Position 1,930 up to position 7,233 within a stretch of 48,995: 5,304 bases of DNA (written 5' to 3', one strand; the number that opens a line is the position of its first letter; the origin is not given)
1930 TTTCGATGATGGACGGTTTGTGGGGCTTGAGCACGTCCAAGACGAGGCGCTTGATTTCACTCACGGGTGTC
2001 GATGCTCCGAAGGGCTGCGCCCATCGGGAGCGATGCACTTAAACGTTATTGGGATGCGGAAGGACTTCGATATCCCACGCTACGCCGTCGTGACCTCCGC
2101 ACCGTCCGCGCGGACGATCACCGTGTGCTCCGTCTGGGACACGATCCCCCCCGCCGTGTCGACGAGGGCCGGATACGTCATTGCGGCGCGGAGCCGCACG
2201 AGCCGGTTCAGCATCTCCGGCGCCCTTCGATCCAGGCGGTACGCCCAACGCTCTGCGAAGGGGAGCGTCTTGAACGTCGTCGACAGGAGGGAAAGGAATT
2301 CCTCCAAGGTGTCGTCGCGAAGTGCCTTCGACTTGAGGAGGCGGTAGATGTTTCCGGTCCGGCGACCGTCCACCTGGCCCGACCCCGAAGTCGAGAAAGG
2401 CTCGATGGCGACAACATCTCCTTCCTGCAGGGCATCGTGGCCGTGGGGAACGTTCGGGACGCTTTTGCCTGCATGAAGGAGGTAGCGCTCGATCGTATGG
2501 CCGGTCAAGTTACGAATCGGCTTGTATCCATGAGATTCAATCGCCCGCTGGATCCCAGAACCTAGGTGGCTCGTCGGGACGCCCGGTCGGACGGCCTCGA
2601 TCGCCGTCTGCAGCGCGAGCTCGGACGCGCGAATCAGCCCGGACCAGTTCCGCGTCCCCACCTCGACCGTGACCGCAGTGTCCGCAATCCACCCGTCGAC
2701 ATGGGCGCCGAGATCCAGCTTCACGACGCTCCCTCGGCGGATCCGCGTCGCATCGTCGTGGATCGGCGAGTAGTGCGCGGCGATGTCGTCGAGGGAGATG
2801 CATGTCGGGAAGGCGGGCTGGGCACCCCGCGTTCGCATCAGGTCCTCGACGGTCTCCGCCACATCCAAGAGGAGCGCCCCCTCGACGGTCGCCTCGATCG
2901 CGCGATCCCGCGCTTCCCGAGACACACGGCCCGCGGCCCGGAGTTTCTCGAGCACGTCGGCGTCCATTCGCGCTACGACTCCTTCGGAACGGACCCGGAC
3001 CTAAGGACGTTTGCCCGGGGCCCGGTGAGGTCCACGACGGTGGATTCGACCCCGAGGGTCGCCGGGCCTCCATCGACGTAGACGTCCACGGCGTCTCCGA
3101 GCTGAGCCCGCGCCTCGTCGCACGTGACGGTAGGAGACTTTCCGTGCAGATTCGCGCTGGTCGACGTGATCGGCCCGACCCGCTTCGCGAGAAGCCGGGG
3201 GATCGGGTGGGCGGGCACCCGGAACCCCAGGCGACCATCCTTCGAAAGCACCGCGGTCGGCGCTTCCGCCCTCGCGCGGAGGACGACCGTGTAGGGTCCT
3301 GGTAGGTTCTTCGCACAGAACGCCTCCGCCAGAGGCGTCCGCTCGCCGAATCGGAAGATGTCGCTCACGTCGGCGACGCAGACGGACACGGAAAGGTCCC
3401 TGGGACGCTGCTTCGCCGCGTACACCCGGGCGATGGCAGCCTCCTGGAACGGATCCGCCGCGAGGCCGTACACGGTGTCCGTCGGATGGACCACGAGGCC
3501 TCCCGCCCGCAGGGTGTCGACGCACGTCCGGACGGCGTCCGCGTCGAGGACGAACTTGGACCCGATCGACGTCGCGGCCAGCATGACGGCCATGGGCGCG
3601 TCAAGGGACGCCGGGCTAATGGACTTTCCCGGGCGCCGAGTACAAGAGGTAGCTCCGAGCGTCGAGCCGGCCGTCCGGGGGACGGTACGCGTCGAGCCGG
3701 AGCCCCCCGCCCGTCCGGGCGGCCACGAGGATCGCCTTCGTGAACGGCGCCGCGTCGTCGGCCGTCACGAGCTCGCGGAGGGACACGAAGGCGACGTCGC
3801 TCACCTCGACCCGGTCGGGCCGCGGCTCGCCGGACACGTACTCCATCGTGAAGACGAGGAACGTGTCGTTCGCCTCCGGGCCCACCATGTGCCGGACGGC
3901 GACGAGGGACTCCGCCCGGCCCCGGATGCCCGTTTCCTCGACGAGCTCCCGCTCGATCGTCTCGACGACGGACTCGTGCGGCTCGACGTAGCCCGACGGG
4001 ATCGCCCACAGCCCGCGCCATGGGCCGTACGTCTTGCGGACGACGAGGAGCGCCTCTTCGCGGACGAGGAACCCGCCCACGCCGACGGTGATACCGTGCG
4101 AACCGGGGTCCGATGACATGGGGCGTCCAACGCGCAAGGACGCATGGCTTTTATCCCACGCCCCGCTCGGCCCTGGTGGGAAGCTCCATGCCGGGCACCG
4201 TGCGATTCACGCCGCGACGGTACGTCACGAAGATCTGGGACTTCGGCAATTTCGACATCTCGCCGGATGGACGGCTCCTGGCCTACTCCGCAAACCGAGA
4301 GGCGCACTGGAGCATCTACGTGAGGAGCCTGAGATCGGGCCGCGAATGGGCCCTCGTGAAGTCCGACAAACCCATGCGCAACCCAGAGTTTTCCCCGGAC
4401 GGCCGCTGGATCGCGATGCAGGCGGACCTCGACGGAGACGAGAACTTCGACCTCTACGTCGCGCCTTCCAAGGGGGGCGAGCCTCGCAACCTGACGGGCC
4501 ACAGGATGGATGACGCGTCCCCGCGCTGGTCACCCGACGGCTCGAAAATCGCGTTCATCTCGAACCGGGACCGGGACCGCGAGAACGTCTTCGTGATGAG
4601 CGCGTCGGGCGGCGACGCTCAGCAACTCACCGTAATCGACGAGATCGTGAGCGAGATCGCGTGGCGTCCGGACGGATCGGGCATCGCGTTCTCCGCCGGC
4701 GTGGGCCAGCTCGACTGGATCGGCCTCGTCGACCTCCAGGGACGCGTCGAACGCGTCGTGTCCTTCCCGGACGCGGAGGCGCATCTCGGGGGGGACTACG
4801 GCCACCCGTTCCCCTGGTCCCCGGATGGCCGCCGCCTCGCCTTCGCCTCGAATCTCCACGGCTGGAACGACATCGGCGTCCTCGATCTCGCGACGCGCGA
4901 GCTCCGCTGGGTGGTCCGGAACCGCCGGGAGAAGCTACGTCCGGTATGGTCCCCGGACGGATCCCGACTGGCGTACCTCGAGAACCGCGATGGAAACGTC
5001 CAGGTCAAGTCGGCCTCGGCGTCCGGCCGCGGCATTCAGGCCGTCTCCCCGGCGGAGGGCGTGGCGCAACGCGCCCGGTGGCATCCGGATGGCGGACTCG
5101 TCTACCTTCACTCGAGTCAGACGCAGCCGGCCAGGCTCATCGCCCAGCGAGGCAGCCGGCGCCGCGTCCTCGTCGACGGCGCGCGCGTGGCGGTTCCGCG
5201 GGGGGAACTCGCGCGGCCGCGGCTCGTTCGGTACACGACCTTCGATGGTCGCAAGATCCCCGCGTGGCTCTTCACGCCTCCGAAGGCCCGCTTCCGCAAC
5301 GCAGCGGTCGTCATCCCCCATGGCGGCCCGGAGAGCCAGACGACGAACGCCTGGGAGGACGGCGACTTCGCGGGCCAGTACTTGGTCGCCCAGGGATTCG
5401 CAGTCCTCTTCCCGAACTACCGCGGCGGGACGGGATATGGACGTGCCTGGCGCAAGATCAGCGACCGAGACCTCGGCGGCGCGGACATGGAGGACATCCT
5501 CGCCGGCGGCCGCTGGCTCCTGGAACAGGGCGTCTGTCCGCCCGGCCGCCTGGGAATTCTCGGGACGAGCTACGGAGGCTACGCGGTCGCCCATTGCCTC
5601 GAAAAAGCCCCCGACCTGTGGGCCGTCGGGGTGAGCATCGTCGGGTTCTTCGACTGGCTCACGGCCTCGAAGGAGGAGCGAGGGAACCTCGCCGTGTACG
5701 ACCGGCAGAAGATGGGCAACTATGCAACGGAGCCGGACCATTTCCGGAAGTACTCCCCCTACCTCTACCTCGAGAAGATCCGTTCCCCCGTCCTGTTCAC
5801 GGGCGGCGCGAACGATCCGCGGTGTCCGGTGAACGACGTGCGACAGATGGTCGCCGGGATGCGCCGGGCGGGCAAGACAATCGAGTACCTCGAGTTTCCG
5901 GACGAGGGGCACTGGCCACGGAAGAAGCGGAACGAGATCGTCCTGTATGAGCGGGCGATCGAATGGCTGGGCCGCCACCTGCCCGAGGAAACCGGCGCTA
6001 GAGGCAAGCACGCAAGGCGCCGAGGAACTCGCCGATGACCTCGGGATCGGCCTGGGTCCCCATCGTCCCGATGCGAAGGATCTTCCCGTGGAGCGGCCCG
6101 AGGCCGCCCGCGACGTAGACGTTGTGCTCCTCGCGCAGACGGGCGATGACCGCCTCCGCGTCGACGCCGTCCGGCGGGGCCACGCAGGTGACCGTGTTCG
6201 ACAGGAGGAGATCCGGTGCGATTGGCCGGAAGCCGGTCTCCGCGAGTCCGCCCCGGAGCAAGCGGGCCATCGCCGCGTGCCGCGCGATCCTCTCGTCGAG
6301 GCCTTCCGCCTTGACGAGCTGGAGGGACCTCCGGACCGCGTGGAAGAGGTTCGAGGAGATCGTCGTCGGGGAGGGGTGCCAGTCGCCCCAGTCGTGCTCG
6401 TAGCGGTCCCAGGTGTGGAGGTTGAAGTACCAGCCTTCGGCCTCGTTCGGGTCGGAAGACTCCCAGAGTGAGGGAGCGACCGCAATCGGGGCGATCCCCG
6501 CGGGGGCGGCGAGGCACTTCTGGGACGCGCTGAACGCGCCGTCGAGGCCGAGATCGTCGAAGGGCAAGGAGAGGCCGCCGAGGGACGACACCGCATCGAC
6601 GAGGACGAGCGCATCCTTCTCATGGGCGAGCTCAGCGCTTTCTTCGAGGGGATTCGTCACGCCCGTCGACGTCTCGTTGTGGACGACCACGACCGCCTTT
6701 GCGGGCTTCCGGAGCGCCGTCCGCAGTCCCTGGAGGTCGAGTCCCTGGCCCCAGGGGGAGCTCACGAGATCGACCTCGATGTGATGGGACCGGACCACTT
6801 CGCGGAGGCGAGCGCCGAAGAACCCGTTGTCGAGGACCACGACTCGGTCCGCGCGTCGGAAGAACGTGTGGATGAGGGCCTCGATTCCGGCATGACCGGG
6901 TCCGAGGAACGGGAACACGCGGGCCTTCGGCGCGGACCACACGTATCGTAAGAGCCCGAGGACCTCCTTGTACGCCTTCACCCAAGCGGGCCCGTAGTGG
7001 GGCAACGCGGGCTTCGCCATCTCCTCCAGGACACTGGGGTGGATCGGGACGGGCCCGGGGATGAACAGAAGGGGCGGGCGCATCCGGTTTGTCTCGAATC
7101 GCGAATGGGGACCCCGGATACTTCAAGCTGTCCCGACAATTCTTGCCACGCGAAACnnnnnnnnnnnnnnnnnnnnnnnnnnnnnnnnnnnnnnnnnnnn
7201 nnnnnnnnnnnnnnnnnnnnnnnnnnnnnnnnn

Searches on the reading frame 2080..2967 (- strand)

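Call 9: search_protein_families(library=pfam, proteins=[window:2080-2967:-], max_evalue=0.0001)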
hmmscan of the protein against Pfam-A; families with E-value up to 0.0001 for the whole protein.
window:2080-2967:- (295 aa): 1 family
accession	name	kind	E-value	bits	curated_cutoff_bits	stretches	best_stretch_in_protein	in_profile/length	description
PF00557.29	Peptidase_M24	-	4e-32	112.1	23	1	7-195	1-188/208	Metallopeptidase family M24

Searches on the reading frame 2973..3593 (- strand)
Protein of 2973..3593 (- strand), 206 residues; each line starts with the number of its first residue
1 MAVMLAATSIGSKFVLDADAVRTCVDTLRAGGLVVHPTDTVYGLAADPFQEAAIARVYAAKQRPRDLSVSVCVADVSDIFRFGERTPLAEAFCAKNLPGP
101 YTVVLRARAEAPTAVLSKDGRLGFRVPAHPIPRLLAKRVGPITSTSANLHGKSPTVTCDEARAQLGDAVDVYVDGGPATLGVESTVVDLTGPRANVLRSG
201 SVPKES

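Call 45: search_protein_families(library=pfam, proteins=[window:2973-3593:-], max_evalue=0.0001)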
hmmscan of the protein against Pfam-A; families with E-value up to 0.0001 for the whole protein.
window:2973-3593:- (206 aa): 1 family
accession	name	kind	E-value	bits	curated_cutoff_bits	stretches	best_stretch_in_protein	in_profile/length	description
PF01300.24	Sua5_yciO_yrdC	-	6.4e-51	172.8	25.1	1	27-200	2-178/178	Telomere recombination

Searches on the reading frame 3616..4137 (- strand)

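Call 45: search_protein_families(library=pfam, proteins=[window:3616-4137:-], max_evalue=0.0001)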
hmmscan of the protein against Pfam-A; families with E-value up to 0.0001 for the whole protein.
window:3616-4137:- (173 aa): 2 families
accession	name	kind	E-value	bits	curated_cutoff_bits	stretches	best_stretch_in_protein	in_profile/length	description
PF00293.34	NUDIX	-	4.7e-19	69.2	21.1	1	17-132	3-126/134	NUDIX domain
PF14815.12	NUDIX_4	-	9.9e-06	25.8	35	1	27-136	10-111/113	NUDIX domain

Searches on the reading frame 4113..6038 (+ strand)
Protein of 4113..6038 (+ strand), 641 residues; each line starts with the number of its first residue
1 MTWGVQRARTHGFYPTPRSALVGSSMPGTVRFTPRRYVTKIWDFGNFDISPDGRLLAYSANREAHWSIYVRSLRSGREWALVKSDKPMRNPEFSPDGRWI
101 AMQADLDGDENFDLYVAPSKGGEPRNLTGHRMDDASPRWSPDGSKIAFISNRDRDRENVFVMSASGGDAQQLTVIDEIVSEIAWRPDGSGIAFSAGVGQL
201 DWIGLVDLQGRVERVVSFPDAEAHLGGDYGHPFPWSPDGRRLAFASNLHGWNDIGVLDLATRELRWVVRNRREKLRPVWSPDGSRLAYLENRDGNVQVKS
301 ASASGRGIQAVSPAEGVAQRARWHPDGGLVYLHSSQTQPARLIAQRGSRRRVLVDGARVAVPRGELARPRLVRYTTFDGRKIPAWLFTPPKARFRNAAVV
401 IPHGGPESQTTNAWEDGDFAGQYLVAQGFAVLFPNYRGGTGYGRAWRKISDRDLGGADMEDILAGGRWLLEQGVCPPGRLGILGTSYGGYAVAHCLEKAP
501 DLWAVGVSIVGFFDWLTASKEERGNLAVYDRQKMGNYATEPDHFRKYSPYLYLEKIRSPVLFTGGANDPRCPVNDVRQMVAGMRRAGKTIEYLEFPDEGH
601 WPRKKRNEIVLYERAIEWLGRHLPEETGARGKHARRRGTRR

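Call 9: search_protein_families(library=pfam, proteins=[window:4113-6038:+], max_evalue=0.0001)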
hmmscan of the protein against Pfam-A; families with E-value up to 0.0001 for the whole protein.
window:4113-6038:+ (641 aa): 7 families
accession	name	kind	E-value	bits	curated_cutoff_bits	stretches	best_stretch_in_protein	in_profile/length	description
PF00326.27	Peptidase_S9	-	2.6e-49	168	22.6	1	422-623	8-210/213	Prolyl oligopeptidase family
PF07676.18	PD40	-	9.2e-33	111.9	20.9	1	133-153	10-30/38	WD40-like Beta Propeller Repeat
PF25174.1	Beta-prop_THOC3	-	5.9e-12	45.6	305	0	135-246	92-190/272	THOC3 beta-propeller domain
PF02129.25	Peptidase_S15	-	1.3e-09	38.6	23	1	393-518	46-135/262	X-Pro dipeptidyl-peptidase (S15 family)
PF00930.27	DPPIV_N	-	3e-09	36.5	22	0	123-173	34-79/354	Dipeptidyl peptidase IV (DPP IV) N-terminal region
PF00561.26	Abhydrolase_1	-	2e-06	28.1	25.8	0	398-516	2-110/245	alpha/beta hydrolase fold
PF02897.21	Peptidase_S9_N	-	6e-06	25.7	24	0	42-64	124-146/414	Prolyl oligopeptidase, N-terminal beta-propeller domain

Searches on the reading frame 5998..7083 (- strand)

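Call 9: search_protein_families(library=pfam, proteins=[window:5998-7083:-], max_evalue=0.0001)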
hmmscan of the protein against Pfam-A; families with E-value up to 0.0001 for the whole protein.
window:5998-7083:- (361 aa): 2 families
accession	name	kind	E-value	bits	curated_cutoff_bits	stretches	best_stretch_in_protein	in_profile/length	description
PF00266.25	Aminotran_5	-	4.8e-21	75.6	21.5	1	64-327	72-338/371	Aminotransferase class-V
PF00155.27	Aminotran_1_2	-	4.2e-11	43.1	19.7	0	60-164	71-186/361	Aminotransferase class I and II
